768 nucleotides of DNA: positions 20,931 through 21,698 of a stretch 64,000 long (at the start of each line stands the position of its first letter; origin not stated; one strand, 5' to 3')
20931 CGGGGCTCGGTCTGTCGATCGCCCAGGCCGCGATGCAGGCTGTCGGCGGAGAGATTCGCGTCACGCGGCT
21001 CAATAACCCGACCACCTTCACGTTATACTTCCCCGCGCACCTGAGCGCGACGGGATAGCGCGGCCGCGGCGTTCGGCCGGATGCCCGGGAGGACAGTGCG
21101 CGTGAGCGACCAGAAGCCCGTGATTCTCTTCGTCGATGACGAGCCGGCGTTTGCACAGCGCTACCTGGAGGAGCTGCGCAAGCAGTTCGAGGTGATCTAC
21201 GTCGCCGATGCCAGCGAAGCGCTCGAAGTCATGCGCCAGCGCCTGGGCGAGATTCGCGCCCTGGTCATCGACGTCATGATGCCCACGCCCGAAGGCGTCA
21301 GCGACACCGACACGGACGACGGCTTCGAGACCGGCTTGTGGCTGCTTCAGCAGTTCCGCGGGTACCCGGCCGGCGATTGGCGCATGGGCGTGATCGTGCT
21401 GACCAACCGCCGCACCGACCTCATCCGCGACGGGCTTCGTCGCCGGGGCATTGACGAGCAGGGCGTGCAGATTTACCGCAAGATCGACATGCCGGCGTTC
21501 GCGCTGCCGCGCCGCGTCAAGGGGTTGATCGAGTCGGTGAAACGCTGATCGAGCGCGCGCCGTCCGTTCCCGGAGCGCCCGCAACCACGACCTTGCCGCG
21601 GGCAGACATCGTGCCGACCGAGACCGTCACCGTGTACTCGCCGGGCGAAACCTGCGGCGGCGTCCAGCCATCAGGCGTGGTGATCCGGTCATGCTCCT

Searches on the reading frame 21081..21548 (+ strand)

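Call 61: search_protein_families(library=pfam, proteins=[window:21081-21548:+], max_evalue=0.001)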
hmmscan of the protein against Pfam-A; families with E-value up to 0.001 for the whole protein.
window:21081-21548:+ (155 aa): 1 family
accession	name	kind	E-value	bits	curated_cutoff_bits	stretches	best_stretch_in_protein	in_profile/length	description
PF00072.30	Response_reg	-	0.00011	22.8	30.2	1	15-73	1-58/111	Response regulator receiver domain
